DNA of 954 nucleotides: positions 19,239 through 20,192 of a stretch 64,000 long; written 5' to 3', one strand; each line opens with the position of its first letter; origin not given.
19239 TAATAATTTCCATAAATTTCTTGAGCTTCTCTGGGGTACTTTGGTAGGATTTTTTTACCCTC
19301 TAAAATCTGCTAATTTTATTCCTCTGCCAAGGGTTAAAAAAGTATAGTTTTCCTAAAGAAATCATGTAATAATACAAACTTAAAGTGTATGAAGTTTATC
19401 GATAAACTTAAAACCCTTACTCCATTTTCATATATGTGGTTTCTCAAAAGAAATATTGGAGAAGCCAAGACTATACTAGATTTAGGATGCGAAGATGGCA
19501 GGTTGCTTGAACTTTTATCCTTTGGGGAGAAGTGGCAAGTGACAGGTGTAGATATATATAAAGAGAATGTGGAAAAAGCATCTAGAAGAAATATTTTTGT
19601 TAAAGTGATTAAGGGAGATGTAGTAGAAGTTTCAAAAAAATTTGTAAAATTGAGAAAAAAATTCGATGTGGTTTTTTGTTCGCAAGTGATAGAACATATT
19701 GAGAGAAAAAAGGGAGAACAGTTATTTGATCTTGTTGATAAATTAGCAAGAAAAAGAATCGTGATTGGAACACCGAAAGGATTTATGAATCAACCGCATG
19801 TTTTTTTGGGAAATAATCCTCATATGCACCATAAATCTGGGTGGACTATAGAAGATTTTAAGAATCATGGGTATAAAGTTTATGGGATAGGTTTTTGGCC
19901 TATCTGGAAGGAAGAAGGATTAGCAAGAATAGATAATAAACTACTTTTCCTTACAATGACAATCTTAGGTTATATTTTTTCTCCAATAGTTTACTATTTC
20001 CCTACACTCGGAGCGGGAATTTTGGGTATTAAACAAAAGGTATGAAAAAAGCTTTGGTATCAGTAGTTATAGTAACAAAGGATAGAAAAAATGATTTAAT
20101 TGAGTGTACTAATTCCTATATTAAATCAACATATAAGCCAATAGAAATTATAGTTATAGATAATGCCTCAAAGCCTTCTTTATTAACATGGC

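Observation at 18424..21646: GT2 + methyltransferase gene pair, followed by a paralogous GT2-methyltransferase fusion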

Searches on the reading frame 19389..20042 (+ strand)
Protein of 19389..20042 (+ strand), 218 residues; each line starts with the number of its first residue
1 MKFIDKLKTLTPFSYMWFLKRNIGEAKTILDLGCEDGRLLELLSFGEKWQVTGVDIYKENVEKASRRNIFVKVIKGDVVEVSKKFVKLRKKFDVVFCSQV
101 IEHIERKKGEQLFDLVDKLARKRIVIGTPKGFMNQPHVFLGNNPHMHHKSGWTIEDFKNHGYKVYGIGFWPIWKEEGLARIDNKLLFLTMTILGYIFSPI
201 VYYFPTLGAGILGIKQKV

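Call 5: search_protein_families(library=pfam, proteins=[window:19389-20042:+], max_evalue=0.01)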
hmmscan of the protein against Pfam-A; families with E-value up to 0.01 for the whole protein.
window:19389-20042:+ (218 aa): 9 families
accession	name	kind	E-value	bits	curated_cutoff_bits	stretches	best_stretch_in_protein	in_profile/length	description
PF13649.12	Methyltransf_25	-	2.2e-11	44.7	27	1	29-118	1-91/97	Methyltransferase domain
PF08241.18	Methyltransf_11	-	1.8e-10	41.8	21.2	1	30-108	1-75/95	Methyltransferase domain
PF08242.18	Methyltransf_12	-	2e-10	41.7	30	1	30-108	1-80/98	Methyltransferase domain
PF13847.12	Methyltransf_31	-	2.5e-10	40.6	27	1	25-108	3-91/145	Methyltransferase domain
PF13489.12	Methyltransf_23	-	2.9e-10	40.5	27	1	24-105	21-95/164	Methyltransferase domain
PF07021.18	MetW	-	1.2e-08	35.3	21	1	21-126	9-108/193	Methionine biosynthesis protein MetW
PF05401.17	NodS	-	4.5e-05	23.8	24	1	19-108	37-123/201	Nodulation protein S (NodS)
PF01728.25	FtsJ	-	0.0001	22.7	24.1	1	23-97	19-97/181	FtsJ-like methyltransferase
PF02353.26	CMAS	-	0.0013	18.5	27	1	20-122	57-158/273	Mycolic acid cyclopropane synthetase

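Call 19: find_homologous_proteins(query=window:19389-20042:+, max_evalue=0.00001)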
Query window:19389-20042:+ (218 aa): 128 proteins with E <= 0.00001 among 411 candidates; the best 120 are listed.
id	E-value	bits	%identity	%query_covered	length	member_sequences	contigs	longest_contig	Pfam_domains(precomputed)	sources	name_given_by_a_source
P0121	2.6e-144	496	100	100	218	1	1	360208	PF07021.19,PF13847.13,PF13489.13,PF13649.13,PF08241.19,PF08242.19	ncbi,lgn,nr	ncbi:MAG: class I SAM-dependent methyltransferase [Candidatus Daviesbacteria bacterium]|nr:class I S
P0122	1.5e-100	353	69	99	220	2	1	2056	PF07021.19,PF13847.13,PF13489.13,PF13649.13,PF01728.26,PF08241.19,PF08242.19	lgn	-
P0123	8.0e-99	348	68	99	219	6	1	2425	PF07021.19,PF13847.13,PF13489.13,PF13649.13,PF01728.26,PF08241.19,PF08242.19,PF05401.17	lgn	-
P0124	1.3e-97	344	67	99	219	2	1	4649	PF07021.19,PF13847.13,PF13489.13,PF13649.13,PF01728.26,PF08241.19,PF08242.19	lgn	-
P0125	1.4e-95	337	68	99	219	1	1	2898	PF07021.19,PF13847.13,PF13489.13,PF13649.13,PF01728.26,PF08241.19,PF08242.19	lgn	-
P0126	2.5e-94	333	67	99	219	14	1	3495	PF07021.19,PF13847.13,PF13489.13,PF13649.13,PF08241.19,PF08242.19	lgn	-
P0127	7.9e-94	331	67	99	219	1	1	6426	PF07021.19,PF13847.13,PF13489.13,PF13649.13,PF08241.19,PF08242.19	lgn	-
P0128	9.0e-94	331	66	99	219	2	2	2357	PF07021.19,PF13847.13,PF13489.13,PF13649.13,PF08241.19,PF08242.19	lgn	-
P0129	1.1e-93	331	66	99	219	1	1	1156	PF07021.19,PF13847.13,PF13489.13,PF13649.13,PF01728.26,PF08241.19,PF08242.19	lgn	-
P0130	1.2e-93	331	66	99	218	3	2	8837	PF07021.19,PF13847.13,PF13489.13,PF13649.13,PF01728.26,PF08241.19,PF08242.19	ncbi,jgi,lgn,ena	-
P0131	1.3e-93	330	67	99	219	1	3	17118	PF07021.19,PF13847.13,PF13489.13,PF13649.13,PF01728.26,PF08241.19,PF08242.19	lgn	-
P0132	1.4e-93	330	64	99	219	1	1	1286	PF07021.19,PF13847.13,PF13489.13,PF13649.13,PF08241.19,PF08242.19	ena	-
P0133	1.5e-93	330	66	99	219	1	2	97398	PF07021.19,PF13847.13,PF13489.13,PF13649.13,PF08241.19,PF08242.19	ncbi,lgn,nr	ncbi:methyltransferase [Candidatus Daviesbacteria bacterium]|nr:methyltransferase [Candidatus Davies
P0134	2.5e-93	330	66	99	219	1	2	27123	PF07021.19,PF13847.13,PF13489.13,PF13649.13,PF08241.19,PF08242.19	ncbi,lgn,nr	ncbi:class I SAM-dependent methyltransferase [Candidatus Daviesbacteria bacterium]|nr:class I SAM-de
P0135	3.3e-93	329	67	99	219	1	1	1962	PF07021.19,PF13847.13,PF13489.13,PF13649.13,PF08241.19,PF08242.19,PF05401.17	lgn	-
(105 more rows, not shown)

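Call 59: search_protein_families(library=ncbifam, proteins=[window:19389-20042:+], max_evalue=0.001)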
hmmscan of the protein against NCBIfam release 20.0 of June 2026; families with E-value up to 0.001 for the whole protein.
window:19389-20042:+ (218 aa): 12 families
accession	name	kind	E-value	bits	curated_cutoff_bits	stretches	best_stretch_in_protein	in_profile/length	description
TIGR04074.1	bacter_Hen1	equivalog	1.3e-11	43.7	340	1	25-164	282-431/462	3' terminal RNA ribose 2'-O-methyltransferase Hen1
TIGR02081.1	metW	equivalog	8e-11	41.8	189.5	1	21-125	9-107/194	methionine biosynthesis protein MetW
TIGR01983.1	UbiG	equivalog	2.2e-10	40.2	102.95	1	25-107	49-132/228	bifunctional 2-polyprenyl-6-hydroxyphenol methylase/3-demethylubiquinol 3-O-methyltransferase UbiG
TIGR02021.1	BchM-ChlM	equivalog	5e-08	32.6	158.9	1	15-127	44-154/218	magnesium protoporphyrin IX methyltransferase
NF004851.0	PRK06202.1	equivalog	2.3e-07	30.5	243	1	25-126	60-164/237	hypothetical protein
NF045667.1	MTase_DVU1556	equivalog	1.8e-05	24.3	155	1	24-97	21-90/213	DVU_1556 family methyltransferase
NF041255.1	mycofact_MftM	equivalog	2.4e-05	23.8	200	1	23-137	137-248/289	mycofactocin oligosaccharide methyltransferase MftM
NF041536.1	ArsM_DUF2284_UU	exception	6.2e-05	21.5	575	1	22-108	73-162/459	arsenite methyltransferase/DUF2284 domain selenoprotein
NF008686.0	PRK11705.1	equivalog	0.00011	21.4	400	1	21-120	163-257/383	cyclopropane fatty acyl phospholipid synthase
NF043040.1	corrin_prot_MT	hypoth_equivalog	0.00017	21.1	180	1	25-114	41-133/216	corrinoid protein-associated methyltransferase CpaM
NF002463.0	PRK01683.1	equivalog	0.00045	19.9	297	1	25-139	31-141/258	trans-aconitate 2-methyltransferase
TIGR03587.1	Pse_Me-ase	hypoth_equivalog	0.00093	19.4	112.05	0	23-125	41-139/204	pseudaminic acid biosynthesis-associated methylase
